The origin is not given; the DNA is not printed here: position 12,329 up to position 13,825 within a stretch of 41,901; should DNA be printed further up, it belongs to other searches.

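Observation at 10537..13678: Low-GC two-gene cassette (607-aa orphan + ApeA-like HEPN protein) appended to the type I R-M operon: candidate undescribed defence module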

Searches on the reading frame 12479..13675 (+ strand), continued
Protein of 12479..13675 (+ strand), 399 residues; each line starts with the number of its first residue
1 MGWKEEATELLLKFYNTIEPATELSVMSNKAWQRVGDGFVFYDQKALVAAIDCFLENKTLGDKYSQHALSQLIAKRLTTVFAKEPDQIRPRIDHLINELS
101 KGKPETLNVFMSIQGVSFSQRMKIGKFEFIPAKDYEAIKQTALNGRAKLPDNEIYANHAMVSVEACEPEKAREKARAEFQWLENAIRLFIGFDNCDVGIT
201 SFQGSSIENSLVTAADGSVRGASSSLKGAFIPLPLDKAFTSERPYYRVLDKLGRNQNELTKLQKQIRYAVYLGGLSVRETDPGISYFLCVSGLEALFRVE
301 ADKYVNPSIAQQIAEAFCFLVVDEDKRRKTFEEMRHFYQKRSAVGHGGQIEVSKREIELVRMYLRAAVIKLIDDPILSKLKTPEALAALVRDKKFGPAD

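Call 56: search_protein_families(library=padloc, alignment_id=A5, max_evalue=0.01)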
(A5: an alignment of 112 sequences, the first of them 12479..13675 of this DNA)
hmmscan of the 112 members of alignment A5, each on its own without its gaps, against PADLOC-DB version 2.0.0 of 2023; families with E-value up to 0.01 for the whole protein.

A. member 1, window:12479-13675:+ (399 aa): 0 families

B. families by the number of members that match (of 112 scanned): 32 families (the first 25 are shown)
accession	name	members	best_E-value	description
PDLC01834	CARF2--CARF_HEPN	2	0.0019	-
PDLC02208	Ppl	1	1.5e-15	-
PDLC04135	mad3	1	2.6e-09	mads_3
PDLC04174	HEC-01A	1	2.3e-08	-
PDLC04680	PDC-M49A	1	3.1e-08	-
PDLC00293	PtuA1|PtuA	1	7.9e-08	AAA ATPase domain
PDLC04678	PDC-M49A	1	1.4e-07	-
PDLC04175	HEC-01A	1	2.3e-06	-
PDLC04679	PDC-M49A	1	1.1e-05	-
PDLC04179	HEC-01A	1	1.8e-05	-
PDLC02981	AriAB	1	2.6e-05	-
PDLC04164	AriA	1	2.9e-05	-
PDLC01091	C3a196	1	6.9e-05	Unknown function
PDLC02335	AbiLi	1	8.8e-05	AbiLi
PDLC04176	HEC-01A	1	0.00012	-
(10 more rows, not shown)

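Call 59: search_protein_families(library=padloc, proteins=[L002:707-3871:+, L002:3871-7995:+, L002:9248-10108:+, L002:10108-11988:+, L002:12128-13615:+, L088:5630-11926:+, L087:9233-11962:+], max_evalue=0.00001)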
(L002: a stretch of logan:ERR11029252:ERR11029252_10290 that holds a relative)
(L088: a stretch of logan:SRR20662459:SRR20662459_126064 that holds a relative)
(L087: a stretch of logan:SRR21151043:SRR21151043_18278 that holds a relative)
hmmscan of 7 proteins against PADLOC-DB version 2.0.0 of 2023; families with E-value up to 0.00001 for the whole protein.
L002:707-3871:+ (1055 aa): 45 families (the best 25 are shown)
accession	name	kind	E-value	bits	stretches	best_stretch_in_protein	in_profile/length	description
PDLC02621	DrmD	-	0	1309.9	1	12-1049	11-1037/1040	DrmD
PDLC02572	DrmA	-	0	1269.6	1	12-1053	12-1041/1043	DrmA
PDLC02632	DrmD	-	6.1e-284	941.6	1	13-645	15-647/662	DrmD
PDLC02633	DrmD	-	7.6e-226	749.9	1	12-834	10-838/839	DrmD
PDLC02624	DrmD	-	5.2e-214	710.5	1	158-779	1-615/652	DrmD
PDLC02622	DrmD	-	1.6e-170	565.6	1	12-410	14-411/422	DrmD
PDLC02629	DrmD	-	1.8e-139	463.4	1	538-1052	2-505/508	DrmD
PDLC02625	DrmD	-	2.6e-94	315.3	1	308-1045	67-779/792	DrmD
PDLC02628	DrmD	-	2e-87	291.4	1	706-1052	27-370/373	DrmD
PDLC02500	BrxHI|BrxHII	-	5.8e-81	271.3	1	101-625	70-576/933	BrxHI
PDLC02504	BrxHI|BrxHII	-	3.4e-78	261.6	1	108-707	96-654/971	BrxHII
PDLC00659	HmaA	-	6.1e-69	231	1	141-632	125-619/1176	SNF2 helicase / DEAD-box helicase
PDLC02620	DrmD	-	1.4e-55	186.8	1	132-633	111-587/1060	DrmD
PDLC02618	DrmD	-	3.1e-49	165.8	1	15-270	5-253/273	DrmD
PDLC02623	DrmD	-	2.6e-48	162.5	2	330-638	382-639/1040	DrmD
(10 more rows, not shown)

L002:3871-7995:+ (1375 aa): 27 families (the best 25 are shown)
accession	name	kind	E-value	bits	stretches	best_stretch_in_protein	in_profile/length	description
PDLC02643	DrmMI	-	0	1626.7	1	5-1372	8-1325/1347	DrmMI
PDLC03618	REase_MTase_IIG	-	0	1157.3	1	5-1370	5-1326/1429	Type IIG restriction enzyme-methyltransferase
PDLC02644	DrmMI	-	4.5e-285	946.4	1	496-1370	15-877/988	DrmMI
PDLC02638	DrmMI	-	1.1e-275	915.3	1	5-948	5-933/935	DrmMI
PDLC02645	DrmMI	-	1.3e-246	818.6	1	7-785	7-742/772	DrmMI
PDLC02642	DrmMI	-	1e-163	544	1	1-564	2-570/594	DrmMI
PDLC02646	DrmMI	-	2.4e-145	483.7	1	668-1373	36-766/792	DrmMI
PDLC02639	DrmMI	-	5.5e-124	413.2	3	845-1094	543-797/803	DrmMI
PDLC02640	DrmMI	-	1.9e-116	388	2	930-1363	535-957/1015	DrmMI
PDLC03622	REase_MTase_IIG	-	7.2e-62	207.2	2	533-730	449-644/1524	Type IIG restriction enzyme-methyltransferase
PDLC03599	REase_MTase_IIG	-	2e-53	179.5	1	885-1316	471-909/959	Type IIG restriction enzyme-methyltransferase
PDLC03627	REase_MTase_IIG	-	9e-50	167.4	1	886-1365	565-1030/1136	Type IIG restriction enzyme-methyltransferase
PDLC02626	DrmD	-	1.9e-42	143.5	1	1213-1372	15-176/276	DrmD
PDLC03609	REase_MTase_IIG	-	1.9e-26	90.2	2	674-733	476-537/1066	Type IIG restriction enzyme-methyltransferase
PDLC03620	REase_MTase_IIG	-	1.3e-24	83.9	2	589-735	602-731/1378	Type IIG restriction enzyme-methyltransferase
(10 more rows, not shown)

L002:9248-10108:+ (287 aa): 0 families

L002:10108-11988:+ (627 aa): 3 families
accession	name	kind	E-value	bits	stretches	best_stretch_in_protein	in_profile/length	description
PDLC03485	REase_II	-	1.7e-27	94.1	1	5-413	6-393/611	Type II restriction enzyme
PDLC03419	REase_II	-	1.2e-25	87.9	1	1-355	1-359/695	Type II restriction enzyme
PDLC03825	spbK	-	5.2e-20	70.1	1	449-561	147-248/308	-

L002:12128-13615:+ (496 aa): 4 families
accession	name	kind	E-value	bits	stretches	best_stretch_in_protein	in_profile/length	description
PDLC02402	Aga_SIR2-PNTD1-PNTD2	-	6.5e-11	39.1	1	249-345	438-542/876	Class I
PDLC02418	Aga_SIR2-Kinase-PNTD1-PNTD2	-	8.1e-10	35.5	1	249-345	316-420/756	Class I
PDLC02394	pAgo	-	5.3e-07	25.8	1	212-348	271-411/1121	-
PDLC01866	CARF3--CARF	-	3.7e-06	25.1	1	406-486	126-200/207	-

L088:5630-11926:+ (2099 aa): 26 families (the best 25 are shown)
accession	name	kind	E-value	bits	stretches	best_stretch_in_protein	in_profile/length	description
PDLC00013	DruE1|DruE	-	7.3e-93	310.5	3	960-1649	1043-1676/1776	SNF2 family N-terminal domain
PDLC00037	DruE3|DruE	-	8.6e-93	310.2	3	74-335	77-324/2055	SNF2 family N-terminal domain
PDLC00036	DruE3|DruE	-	1.6e-74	249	3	97-345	87-320/2023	SNF2 family N-terminal domain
PDLC00035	DruE3|DruE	-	2.8e-72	242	2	84-338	88-327/1460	SNF2 family N-terminal domain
PDLC00014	DruE2|DruE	-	5.1e-65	217.8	4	994-1169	1201-1371/1928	SNF2 family N-terminal domain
PDLC00015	DruE2|DruE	-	4e-63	211.7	3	957-1168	1130-1343/1887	SNF2 family N-terminal domain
PDLC00051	DruE4|DruE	-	8.2e-57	190.7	3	958-1172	1086-1292/1829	SNF2 family N-terminal domain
PDLC03960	SngC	-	1.1e-30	105.1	2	114-375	41-263/720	-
PDLC02503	BrxHI|BrxHII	-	4.7e-26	89.3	2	968-1052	281-358/698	BrxHI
PDLC02896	DpdJ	-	1.6e-24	83.7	2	214-312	320-414/1487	DpdJ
PDLC02501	BrxHI|BrxHII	-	8.5e-17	58.5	1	966-1051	279-357/925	BrxHI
PDLC02569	DrmA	-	9.7e-15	51.4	1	970-1065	807-901/1095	DrmA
PDLC02570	DrmA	-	1.2e-13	48.4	1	994-1071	583-660/851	DrmA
PDLC02895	DpdJ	-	1.2e-10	36.9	0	994-1064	1287-1359/2112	DpdJ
PDLC01196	Cas3d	-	3.7e-10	37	0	99-173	15-80/594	CAS-I-D; effector_G3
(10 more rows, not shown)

L087:9233-11962:+ (910 aa): 10 families
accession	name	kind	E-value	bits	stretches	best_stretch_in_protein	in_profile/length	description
PDLC02208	Ppl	-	2.8e-21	73.4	2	762-902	771-888/894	-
PDLC04680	PDC-M49A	-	9.2e-12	42.3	1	752-906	525-669/674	-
PDLC04135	mad3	-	1.1e-10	39.6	1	323-850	19-345/374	mads_3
PDLC04678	PDC-M49A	-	1.6e-08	31.3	1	706-854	491-635/681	-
PDLC00102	GajA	-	1.1e-07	28.7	0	712-846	213-345/532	AAA ATPase domain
PDLC04174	HEC-01A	-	2.4e-07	28.3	1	750-850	132-230/264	-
PDLC04175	HEC-01A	-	3.3e-07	27.7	1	748-850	232-330/363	-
PDLC00293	PtuA1|PtuA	-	3.4e-07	27.6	1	739-850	287-404/527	AAA ATPase domain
PDLC04182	HEC-01A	-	6.4e-07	26.7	0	767-845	285-364/406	-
PDLC02980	AriA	-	1.5e-06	26.4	0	767-832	237-303/304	-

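Call 66: search_dna_similar(query=window:12479-13675:+, collection=plasmids, mode=protein, max_rows=15)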
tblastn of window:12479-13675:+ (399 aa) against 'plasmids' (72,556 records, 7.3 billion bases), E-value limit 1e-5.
Records with a match: 5; places in all: 5; records where one place covers at least 80% of the query: 0.
Best place of each record, by identity: <60% 5.
By first word of the organism name: Acinetobacter 3; Listeria 1; Priestia 1.
By predicted mobility (MOB-suite, as given by PLSDB): mobilizable 2; non-mobilizable 2; conjugative 1.
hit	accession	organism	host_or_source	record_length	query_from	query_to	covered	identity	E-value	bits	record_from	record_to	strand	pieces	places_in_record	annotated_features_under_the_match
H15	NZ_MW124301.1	Listeria seeligeri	-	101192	93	386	74%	23.9%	2e-7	61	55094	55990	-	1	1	HEPN domain-containing protein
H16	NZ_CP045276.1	Priestia megaterium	pure culture,Paper surface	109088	182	396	54%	30.6%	4e-16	88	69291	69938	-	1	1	HEPN domain-containing protein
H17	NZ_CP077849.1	Acinetobacter baumannii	Homo sapiens,Rectal swab_P28_BU14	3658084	262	396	34%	27.0%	2e-7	61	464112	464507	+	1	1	none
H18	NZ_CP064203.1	Acinetobacter baumannii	Homo sapiens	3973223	262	396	34%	27.0%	2e-7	61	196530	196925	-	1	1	none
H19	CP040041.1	Acinetobacter baumannii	Homo sapiens,blood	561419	262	396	34%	27.0%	2e-7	61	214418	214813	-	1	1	hypothetical protein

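Call 69: get_annotated_region(hit=H16, flank=6000)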
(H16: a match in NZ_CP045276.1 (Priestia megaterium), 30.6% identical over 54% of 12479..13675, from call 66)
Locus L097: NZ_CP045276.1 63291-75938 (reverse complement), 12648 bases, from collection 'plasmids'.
description: Priestia megaterium strain FDU301 plasmid pFDU301D, complete sequence
organism: Priestia megaterium (NCBI taxid 1404)
taxonomy: Bacteria; Bacillota; Bacilli; Bacillales; Bacillaceae; Priestia; Priestia megaterium
host: -; source: pure culture,Paper surface; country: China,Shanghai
typing (MOB-suite, as given by PLSDB): non-mobilizable; replicon rep_cluster_385
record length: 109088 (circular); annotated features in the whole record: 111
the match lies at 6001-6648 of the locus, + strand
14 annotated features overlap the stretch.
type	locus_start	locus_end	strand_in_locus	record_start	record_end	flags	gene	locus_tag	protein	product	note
CDS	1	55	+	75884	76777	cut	-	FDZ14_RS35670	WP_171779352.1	helix-turn-helix domain-containing protein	-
CDS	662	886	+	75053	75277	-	-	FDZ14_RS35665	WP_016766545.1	helix-turn-helix transcriptional regulator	-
CDS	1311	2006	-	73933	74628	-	-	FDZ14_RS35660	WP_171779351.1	hypothetical protein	-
CDS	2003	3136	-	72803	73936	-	-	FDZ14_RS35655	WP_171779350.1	FtsK/SpoIIIE domain-containing protein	-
CDS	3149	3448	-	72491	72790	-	-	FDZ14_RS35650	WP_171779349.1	hypothetical protein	-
CDS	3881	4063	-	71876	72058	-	-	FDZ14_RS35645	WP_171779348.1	alpha/beta-type small acid-soluble spore protein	-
CDS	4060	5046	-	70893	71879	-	-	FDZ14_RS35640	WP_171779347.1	hypothetical protein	-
CDS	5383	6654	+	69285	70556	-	-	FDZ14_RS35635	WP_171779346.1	HEPN domain-containing protein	-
CDS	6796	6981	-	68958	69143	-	-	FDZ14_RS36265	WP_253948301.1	hypothetical protein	-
CDS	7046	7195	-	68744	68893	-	-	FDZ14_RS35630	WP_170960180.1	hypothetical protein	-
CDS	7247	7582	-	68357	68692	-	-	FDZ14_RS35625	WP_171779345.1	YolD-like family protein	-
CDS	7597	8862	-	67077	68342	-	-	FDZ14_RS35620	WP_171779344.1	damage repair protein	-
CDS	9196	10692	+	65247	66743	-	-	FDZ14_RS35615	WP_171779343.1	hypothetical protein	-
CDS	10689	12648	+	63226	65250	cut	-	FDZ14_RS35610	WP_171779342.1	AAA family ATPase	-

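Call 70: get_annotated_region(hit=H15, flank=5000)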
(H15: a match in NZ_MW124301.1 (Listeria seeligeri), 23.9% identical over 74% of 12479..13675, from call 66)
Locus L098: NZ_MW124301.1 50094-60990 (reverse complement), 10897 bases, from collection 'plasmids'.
description: Listeria seeligeri strain Sr12 plasmid pLIS4, complete sequence
organism: Listeria seeligeri (NCBI taxid 1640)
taxonomy: Bacteria; Bacillota; Bacilli; Bacillales; Listeriaceae; Listeria; Listeria seeligeri
host: -; source: -; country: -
typing (MOB-suite, as given by PLSDB): mobilizable; relaxase MOBP
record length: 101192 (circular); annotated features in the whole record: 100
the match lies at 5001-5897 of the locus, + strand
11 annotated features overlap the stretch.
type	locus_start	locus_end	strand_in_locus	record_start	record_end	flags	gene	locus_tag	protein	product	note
CDS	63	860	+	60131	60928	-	-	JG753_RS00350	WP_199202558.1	hypothetical protein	-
CDS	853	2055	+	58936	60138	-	-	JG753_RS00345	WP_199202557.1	AAA family ATPase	-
CDS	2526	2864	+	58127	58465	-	-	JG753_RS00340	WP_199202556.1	hypothetical protein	-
CDS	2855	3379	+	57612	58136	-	-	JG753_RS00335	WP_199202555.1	hypothetical protein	-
CDS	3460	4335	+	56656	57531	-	-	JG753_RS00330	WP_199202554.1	hypothetical protein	-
CDS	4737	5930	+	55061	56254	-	-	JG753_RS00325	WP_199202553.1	HEPN domain-containing protein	-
CDS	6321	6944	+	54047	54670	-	-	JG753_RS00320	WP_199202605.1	recombinase family protein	GO:0006310 - DNA recombination [Evidence IEA]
CDS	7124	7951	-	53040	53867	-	-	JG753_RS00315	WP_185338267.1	alpha/beta hydrolase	-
CDS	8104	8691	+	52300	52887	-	-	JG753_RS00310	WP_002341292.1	TetR/AcrR family transcriptional regulator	GO:0006355 - regulation of DNA-templated transcription [Evidence IEA]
CDS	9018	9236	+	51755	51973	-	-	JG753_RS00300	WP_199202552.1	hypothetical protein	-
CDS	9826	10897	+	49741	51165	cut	-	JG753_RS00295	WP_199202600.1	hypothetical protein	-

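Call 72: search_protein_families(library=pfam, proteins=[L097:5383-6651:+, L098:4737-5927:+, P0113], max_evalue=0.01)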
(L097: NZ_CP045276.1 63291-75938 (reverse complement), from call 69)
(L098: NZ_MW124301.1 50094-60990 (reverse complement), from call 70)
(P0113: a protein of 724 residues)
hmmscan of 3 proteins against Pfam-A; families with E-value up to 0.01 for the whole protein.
L097:5383-6651:+ (423 aa): 0 families

L098:4737-5927:+ (397 aa): 0 families

P0113 (724 aa): 2 families
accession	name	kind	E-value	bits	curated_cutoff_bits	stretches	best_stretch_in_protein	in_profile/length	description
PF02463.25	SMC_N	-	2.7e-05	24.1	40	1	398-656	135-213/220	RecF/RecN/SMC N terminal domain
PF13304.12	AAA_21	-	0.00014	22.5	27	1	456-645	132-303/304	AAA domain, putative AbiEii toxin, Type IV TA system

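Call 77: find_related_loci(query=A1, collection=metagenome_contigs, flank=10000)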
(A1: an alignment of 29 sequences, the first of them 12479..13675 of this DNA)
Query A1 (399 aa) in metagenome_contigs; peptide patterns used: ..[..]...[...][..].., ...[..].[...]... (x = any residue, [..] = any of these).
168 stretches matched a pattern; 35 encode a relative of the query (tblastn E <= 1e-3); 35 distinct loci.
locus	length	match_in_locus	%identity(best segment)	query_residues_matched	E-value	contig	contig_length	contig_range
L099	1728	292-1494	70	1-398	0e+0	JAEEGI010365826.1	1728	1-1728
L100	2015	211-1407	68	1-396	0e+0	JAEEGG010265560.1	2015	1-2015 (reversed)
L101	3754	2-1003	71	68-398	8e-162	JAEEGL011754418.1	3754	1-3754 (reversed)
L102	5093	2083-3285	56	1-396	1e-144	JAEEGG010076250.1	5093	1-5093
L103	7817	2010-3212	56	1-396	5e-143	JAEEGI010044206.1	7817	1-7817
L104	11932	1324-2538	51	1-396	1e-130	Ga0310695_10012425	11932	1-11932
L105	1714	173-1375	48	2-396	4e-130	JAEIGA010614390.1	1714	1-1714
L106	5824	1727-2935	47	1-396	3e-109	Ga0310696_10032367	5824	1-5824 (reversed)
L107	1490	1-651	71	180-396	5e-111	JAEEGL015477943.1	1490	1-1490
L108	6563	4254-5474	34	1-396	8e-76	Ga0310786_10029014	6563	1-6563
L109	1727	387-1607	34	1-396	2e-77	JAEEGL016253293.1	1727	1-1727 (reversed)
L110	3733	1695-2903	35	1-392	2e-72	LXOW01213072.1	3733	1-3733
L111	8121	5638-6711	36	43-396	6e-66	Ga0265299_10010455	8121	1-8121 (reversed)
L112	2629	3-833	41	122-396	2e-61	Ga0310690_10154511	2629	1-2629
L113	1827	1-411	64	260-396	3e-53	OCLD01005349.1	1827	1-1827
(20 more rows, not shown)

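Call 81: search_protein_families(library=pfam, proteins=[L102:2-1855:+, L103:510-1826:+, L104:3-665:+, L106:51-1523:+, L108:3122-4060:+, L110:461-1672:+, L111:4404-5255:+, L104:5302-9000:+, L106:3358-5493:+, L102:3395-4525:+], max_evalue=0.001)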
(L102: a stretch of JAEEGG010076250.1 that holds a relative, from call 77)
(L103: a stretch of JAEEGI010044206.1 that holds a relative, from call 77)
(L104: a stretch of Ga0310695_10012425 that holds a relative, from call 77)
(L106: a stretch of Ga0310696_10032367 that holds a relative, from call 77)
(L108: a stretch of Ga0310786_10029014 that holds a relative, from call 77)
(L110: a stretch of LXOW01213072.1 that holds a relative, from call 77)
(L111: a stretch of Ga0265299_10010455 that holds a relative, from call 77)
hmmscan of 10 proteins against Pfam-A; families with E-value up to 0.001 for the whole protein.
L102:2-1855:+ (618 aa): 4 families
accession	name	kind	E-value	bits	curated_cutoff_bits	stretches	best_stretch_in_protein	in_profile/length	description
PF13271.11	DUF4062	-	1.6e-21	76.7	24.7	1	132-218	1-82/82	Domain of unknown function (DUF4062)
PF13749.12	HATPase_c_4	-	3e-17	62.8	26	1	442-527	2-87/89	Putative ATP-dependent DNA helicase recG C-terminal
PF13412.12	HTH_24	-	4.2e-07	29.9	21.9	1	560-597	4-41/48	Winged helix-turn-helix DNA-binding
PF13404.12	HTH_AsnC-type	-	2.5e-06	27.6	27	1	560-598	4-42/42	AsnC-type helix-turn-helix domain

L103:510-1826:+ (439 aa): 2 families
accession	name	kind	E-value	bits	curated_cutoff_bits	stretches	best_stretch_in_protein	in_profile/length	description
PF06250.17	YhcG_C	-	8e-50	169.2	32.5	1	277-420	3-146/157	YhcG PDDEXK nuclease domain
PF17761.7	DUF1016_N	-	2e-17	64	32.8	1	78-253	3-136/137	DUF1016 N-terminal domain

L104:3-665:+ (221 aa): 0 families

L106:51-1523:+ (491 aa): 0 families

L108:3122-4060:+ (313 aa): 2 families
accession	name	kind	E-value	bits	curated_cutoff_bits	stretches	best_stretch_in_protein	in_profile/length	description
PF04002.20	RadC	-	7.1e-25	87.7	22.1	1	169-280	2-110/121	RadC-like JAB domain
PF14464.11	Prok-JAB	-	0.00029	21.1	25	0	220-280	50-102/114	Prokaryotic homologs of the JAB domain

L110:461-1672:+ (404 aa): 2 families
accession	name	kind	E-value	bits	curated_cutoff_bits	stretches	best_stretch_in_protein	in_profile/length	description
PF13286.11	HD_assoc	-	1.8e-13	51.2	22.2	1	283-380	1-90/91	Phosphohydrolase-associated domain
PF01966.28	HD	-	1.7e-08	35.2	22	1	99-195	4-92/116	HD domain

L111:4404-5255:+ (284 aa): 2 families
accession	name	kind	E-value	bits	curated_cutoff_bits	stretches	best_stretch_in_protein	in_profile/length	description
PF04002.20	RadC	-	2e-27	95.9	22.1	1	153-263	2-110/121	RadC-like JAB domain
PF20582.4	UPF0758_N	-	9.2e-09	35.7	27.1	1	42-103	7-66/77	UPF0758 N-terminal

L104:5302-9000:+ (1233 aa): 1 family
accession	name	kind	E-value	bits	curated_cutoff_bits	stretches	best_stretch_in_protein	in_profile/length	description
PF13289.12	SIR2_2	-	4.9e-22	79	24.5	1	123-258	2-139/141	SIR2-like domain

L106:3358-5493:+ (712 aa): 2 families
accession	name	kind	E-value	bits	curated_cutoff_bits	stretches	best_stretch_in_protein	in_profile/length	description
PF03235.19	GmrSD_N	-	9.4e-38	130.8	33.2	1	12-220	4-198/199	GmrSD restriction endonuclease, N-terminal domain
PF07510.16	GmrSD_C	-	2.4e-24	86.2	23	1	413-570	1-137/138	GmrSD restriction endonucleases, C-terminal domain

L102:3395-4525:+ (377 aa): 0 families
